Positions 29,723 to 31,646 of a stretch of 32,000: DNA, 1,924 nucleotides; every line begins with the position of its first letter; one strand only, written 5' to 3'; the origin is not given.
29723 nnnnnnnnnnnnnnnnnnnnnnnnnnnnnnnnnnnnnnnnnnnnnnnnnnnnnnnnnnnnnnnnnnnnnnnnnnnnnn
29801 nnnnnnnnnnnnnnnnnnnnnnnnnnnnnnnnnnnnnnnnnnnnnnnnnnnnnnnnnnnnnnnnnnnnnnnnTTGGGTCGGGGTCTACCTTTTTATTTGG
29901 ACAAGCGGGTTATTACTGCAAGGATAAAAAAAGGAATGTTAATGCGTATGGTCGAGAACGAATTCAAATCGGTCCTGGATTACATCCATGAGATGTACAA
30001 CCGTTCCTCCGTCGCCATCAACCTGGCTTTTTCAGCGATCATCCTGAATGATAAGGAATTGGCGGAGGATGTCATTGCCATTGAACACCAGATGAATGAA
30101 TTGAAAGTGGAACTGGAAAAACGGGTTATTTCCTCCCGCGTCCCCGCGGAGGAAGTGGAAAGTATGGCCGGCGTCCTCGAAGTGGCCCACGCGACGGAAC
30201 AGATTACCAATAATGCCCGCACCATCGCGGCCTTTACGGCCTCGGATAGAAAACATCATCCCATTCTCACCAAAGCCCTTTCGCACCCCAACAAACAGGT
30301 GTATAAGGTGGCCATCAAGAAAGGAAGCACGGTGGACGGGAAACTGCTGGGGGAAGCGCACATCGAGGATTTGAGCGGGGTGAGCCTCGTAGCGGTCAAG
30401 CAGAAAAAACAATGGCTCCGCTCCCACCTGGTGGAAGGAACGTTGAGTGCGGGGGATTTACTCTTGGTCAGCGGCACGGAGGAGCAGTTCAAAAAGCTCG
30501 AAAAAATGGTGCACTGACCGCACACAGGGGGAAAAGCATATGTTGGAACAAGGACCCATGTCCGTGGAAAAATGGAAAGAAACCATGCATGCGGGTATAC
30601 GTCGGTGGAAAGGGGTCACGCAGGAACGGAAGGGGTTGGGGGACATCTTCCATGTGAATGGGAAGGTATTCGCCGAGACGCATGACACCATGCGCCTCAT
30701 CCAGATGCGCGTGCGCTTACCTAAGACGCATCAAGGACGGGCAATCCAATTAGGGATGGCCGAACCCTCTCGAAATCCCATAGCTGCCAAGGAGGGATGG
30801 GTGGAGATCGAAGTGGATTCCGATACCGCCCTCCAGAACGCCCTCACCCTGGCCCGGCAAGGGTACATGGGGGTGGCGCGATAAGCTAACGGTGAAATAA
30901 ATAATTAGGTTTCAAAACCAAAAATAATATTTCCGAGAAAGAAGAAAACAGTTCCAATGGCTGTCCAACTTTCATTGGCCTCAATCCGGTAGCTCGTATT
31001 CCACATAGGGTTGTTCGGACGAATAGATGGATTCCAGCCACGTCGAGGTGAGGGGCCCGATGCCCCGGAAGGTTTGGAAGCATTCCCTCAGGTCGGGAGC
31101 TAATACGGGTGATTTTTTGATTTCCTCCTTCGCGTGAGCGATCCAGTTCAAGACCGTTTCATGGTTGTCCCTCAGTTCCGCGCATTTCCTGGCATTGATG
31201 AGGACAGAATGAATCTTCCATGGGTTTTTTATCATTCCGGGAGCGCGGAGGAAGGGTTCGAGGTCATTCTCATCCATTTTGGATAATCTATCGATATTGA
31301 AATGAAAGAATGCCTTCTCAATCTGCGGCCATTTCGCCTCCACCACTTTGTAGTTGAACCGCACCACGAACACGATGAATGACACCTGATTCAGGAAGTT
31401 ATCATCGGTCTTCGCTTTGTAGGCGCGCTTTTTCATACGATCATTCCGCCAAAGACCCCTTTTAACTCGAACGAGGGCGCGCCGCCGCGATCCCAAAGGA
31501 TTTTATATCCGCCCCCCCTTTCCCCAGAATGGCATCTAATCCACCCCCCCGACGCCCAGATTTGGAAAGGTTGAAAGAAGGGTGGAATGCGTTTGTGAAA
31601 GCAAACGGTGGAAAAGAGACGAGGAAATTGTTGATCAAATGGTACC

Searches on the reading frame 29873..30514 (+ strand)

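Call 30: search_protein_families(library=pfam, proteins=[window:29873-30514:+], max_evalue=0.001)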
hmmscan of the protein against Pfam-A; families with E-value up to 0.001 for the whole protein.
window:29873-30514:+ (214 aa): 2 families
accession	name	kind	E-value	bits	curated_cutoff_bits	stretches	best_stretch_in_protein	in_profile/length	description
PF02080.26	TrkA_C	-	1.6e-09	37.9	27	1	144-212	2-69/71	TrkA-C domain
PF01895.24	PhoU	-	1.4e-08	35.4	23.5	1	38-120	1-87/89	PhoU domain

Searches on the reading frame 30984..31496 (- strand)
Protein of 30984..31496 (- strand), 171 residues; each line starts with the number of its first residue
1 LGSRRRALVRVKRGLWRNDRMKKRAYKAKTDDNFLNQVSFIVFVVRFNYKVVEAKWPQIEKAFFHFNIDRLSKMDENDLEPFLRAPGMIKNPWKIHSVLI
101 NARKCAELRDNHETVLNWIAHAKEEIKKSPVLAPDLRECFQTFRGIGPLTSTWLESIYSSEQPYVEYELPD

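Call 30: search_protein_families(library=pfam, proteins=[window:30984-31496:-], max_evalue=0.001)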
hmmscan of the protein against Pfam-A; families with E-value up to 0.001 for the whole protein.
window:30984-31496:- (171 aa): 1 family
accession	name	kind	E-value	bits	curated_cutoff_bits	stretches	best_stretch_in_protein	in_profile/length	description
PF03352.18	Adenine_glyco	-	7.1e-11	42.7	25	1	35-124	27-116/177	Methyladenine glycosylase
